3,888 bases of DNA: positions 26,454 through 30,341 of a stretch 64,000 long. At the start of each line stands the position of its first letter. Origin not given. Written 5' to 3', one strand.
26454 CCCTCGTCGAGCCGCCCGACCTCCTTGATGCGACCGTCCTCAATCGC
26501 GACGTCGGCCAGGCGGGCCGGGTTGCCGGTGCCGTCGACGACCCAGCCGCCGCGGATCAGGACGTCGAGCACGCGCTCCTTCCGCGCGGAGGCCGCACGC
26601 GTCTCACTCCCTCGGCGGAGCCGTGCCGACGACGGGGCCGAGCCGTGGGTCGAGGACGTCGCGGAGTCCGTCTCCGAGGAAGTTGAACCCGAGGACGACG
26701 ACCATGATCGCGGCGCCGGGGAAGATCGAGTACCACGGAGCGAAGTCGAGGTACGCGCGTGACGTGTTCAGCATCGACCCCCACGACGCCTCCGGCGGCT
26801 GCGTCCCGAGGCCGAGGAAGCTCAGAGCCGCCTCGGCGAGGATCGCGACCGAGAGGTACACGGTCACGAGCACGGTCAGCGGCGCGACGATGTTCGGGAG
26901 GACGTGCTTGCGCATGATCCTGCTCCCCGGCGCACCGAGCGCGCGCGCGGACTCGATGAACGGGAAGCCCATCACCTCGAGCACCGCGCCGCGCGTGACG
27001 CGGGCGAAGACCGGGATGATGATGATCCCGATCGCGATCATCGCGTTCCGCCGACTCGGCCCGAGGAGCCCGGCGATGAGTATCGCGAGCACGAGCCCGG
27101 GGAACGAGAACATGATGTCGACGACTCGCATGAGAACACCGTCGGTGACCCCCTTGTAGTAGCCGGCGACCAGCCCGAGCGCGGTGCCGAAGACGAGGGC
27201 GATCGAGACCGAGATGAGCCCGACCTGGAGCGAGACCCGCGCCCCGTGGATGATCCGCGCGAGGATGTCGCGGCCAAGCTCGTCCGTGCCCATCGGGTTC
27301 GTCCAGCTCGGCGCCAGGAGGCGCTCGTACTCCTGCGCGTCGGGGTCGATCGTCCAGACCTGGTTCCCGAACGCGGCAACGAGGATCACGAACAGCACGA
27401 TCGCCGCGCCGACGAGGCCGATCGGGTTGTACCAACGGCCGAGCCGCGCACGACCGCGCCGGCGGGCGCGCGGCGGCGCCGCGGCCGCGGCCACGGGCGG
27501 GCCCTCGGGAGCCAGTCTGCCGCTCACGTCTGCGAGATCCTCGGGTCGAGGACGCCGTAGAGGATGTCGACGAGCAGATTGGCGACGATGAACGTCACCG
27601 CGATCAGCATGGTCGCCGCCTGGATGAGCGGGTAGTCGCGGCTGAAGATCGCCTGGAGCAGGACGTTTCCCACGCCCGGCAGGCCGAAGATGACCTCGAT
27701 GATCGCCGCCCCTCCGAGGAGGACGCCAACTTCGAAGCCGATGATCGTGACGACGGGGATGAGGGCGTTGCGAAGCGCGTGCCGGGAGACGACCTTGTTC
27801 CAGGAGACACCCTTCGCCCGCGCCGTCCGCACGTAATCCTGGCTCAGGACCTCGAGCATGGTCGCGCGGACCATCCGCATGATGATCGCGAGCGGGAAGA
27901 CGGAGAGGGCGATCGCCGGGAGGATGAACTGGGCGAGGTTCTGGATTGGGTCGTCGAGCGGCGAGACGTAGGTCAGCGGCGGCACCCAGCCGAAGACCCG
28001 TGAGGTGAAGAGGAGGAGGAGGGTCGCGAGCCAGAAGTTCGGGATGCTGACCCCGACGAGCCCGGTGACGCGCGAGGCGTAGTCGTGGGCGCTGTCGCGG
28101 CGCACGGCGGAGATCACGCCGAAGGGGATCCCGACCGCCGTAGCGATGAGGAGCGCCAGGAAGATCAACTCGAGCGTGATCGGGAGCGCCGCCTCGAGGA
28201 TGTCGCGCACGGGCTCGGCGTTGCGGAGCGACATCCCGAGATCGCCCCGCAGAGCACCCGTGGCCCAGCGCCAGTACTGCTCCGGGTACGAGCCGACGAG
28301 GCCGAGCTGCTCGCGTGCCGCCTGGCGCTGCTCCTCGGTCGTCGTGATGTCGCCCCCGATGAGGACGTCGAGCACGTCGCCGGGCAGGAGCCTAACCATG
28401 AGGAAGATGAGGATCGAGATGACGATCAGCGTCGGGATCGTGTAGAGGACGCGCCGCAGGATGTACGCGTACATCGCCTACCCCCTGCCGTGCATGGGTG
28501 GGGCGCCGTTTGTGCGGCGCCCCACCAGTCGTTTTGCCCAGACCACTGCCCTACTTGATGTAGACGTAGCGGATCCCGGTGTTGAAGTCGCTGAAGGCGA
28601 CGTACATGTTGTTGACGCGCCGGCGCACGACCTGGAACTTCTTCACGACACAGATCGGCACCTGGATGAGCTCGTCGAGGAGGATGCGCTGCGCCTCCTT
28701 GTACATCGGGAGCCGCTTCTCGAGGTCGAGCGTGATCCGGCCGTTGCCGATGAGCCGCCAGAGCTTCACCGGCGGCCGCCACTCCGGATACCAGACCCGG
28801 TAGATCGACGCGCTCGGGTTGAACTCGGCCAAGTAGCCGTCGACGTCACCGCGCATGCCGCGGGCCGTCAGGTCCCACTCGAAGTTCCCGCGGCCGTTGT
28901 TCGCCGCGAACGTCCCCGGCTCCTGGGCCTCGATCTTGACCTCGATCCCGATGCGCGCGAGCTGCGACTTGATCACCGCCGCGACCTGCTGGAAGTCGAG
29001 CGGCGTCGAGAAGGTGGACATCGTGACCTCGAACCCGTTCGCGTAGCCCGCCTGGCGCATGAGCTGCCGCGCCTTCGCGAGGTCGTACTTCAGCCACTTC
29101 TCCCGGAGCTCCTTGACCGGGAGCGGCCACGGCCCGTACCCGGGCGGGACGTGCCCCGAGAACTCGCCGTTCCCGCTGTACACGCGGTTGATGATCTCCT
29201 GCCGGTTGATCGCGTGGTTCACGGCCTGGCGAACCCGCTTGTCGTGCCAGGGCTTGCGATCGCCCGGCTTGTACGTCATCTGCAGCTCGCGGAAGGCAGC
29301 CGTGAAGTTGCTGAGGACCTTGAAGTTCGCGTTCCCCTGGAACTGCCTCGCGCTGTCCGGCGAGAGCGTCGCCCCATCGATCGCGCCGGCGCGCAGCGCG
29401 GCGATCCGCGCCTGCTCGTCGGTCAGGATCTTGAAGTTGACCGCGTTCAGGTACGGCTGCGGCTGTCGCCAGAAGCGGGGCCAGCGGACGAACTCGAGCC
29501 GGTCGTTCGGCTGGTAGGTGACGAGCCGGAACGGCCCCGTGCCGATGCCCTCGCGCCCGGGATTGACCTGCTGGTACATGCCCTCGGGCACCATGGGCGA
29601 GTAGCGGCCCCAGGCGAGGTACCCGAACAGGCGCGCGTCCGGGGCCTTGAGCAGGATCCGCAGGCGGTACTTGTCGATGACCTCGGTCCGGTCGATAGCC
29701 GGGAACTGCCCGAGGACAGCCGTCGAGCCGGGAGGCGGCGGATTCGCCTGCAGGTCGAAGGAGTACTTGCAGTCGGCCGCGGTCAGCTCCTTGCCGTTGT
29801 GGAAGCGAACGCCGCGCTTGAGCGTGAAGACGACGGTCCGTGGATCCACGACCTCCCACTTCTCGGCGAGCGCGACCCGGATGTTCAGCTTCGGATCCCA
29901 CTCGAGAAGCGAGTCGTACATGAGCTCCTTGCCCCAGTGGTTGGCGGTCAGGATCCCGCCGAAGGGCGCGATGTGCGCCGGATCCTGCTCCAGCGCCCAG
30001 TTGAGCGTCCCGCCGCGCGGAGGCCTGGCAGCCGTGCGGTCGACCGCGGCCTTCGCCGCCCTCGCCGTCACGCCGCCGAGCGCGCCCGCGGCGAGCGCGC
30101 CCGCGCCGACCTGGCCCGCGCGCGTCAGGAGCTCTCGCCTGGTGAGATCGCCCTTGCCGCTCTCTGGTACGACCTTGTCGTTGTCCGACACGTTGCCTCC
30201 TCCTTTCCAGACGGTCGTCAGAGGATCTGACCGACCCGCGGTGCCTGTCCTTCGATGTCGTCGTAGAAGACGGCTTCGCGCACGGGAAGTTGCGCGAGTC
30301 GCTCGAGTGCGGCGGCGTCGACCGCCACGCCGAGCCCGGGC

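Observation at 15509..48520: Four enolase-superfamily genes and multiple paralog pairs in 33 kb: an uncharacterised N-acyl/D-amino-acid or peptide catabolic supercluster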

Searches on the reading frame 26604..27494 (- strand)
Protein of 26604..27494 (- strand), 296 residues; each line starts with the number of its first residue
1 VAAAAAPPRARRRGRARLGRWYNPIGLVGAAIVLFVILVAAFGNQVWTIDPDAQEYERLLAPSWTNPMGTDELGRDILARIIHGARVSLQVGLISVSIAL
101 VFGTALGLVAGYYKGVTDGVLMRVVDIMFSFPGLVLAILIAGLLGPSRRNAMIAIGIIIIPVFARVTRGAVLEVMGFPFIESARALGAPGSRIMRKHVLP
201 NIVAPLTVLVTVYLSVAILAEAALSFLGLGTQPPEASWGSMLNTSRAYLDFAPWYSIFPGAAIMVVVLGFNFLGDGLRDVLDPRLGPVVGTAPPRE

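Call 6: search_protein_families(library=pfam, proteins=[window:26604-27494:-])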
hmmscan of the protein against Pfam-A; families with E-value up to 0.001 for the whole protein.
window:26604-27494:- (296 aa): 2 families
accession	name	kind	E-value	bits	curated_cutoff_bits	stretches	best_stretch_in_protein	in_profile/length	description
PF00528.27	BPD_transp_1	-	1e-31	110.5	26.4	1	103-285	1-182/184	Binding-protein-dependent transport system inner membrane component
PF12911.12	OppC_N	-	9.2e-05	22.7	23.9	1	23-62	13-53/53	N-terminal TM domain of oligopeptide transport permease C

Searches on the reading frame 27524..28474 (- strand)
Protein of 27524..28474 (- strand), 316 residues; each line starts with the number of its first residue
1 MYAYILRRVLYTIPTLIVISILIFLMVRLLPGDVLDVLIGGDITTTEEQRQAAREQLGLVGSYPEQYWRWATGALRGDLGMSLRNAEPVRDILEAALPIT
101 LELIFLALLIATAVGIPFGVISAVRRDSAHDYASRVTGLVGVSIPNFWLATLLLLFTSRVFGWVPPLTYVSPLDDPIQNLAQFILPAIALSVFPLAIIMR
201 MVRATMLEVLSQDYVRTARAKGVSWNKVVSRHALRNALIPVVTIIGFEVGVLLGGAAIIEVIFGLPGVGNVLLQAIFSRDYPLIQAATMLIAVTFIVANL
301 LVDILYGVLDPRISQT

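Call 6: search_protein_families(library=pfam, proteins=[window:27524-28474:-])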
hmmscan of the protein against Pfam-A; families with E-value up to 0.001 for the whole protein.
window:27524-28474:- (316 aa): 2 families
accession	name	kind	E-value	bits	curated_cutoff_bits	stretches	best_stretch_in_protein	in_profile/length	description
PF00528.27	BPD_transp_1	-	2.3e-41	142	26.4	1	115-314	1-183/184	Binding-protein-dependent transport system inner membrane component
PF19300.4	BPD_transp_1_N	-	1.8e-10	41.4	23.8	1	1-103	1-113/114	Binding-prot-dependent transport system membrane comp, N-term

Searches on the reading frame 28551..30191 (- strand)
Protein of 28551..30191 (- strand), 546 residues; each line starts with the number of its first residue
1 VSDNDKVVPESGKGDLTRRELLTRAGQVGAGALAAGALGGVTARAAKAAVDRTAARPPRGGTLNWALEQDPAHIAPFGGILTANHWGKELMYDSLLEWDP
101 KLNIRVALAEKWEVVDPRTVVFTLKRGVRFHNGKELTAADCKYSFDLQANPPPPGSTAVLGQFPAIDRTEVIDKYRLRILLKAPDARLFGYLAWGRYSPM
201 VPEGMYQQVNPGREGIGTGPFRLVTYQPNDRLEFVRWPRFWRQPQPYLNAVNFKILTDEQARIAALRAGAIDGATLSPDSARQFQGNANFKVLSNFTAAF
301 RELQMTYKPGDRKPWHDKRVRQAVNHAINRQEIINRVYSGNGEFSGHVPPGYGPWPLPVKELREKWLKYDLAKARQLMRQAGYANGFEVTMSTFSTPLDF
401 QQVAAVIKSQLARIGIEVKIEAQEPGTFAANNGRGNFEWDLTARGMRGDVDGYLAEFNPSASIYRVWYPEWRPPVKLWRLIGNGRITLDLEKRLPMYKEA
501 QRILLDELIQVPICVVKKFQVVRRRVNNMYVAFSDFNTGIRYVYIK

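Call 6: search_protein_families(library=pfam, proteins=[window:28551-30191:-])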
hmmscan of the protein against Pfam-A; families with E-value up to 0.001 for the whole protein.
window:28551-30191:- (546 aa): 1 family
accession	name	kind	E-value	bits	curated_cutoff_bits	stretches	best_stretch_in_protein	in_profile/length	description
PF00496.27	SBP_bac_5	-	1.1e-73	248.9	32.4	1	105-454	3-357/368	Bacterial extracellular solute-binding proteins, family 5 Middle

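Call 36: search_protein_families(library=ncbifam, proteins=[window:28551-30191:-], max_evalue=1e-10)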
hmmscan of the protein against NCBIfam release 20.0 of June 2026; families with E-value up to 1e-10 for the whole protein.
window:28551-30191:- (546 aa): 9 families
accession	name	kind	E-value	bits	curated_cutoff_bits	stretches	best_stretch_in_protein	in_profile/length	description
NF011942.0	PRK15413.1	equivalog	5.2e-41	140.9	594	1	91-431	58-391/512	glutathione ABC transporter substrate-binding protein GsiB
TIGR02294.1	nickel_nikA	equivalog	2.1e-40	138.7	393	1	88-538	32-495/501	nickel ABC transporter substrate-binding protein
NF045468.1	Opp5A_nikA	equivalog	1.1e-39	136.3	600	1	93-534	46-477/488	nickel ABC transporter substrate-binding protein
NF045467.1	Opp4A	equivalog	5.6e-38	130.5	650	1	51-536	25-548/556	oligopeptide ABC transporter substrate-binding protein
NF043070.1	DppA_dipep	equivalog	5.6e-31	107.7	1005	1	91-531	60-521/535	dipeptide ABC transporter periplasmic-binding protein DppA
NF011689.0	PRK15109.1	equivalog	3.7e-24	85.3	560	1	91-529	65-523/547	ABC transporter substrate-binding protein SapA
NF047575.1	opine_bind_CntA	exception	4.9e-22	78.2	800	1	88-516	62-505/535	staphylopine-dependent metal ABC transporter substrate-binding lipoprotein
TIGR04028.1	SBP_KPN_01854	hypoth_equivalog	4.6e-20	71.7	468.5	1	93-430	32-389/509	TIGR04028 family ABC transporter substrate-binding protein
NF011684.0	PRK15104.1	equivalog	1.8e-18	66.5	947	1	91-439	69-437/543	oligopeptide ABC transporter substrate-binding protein OppA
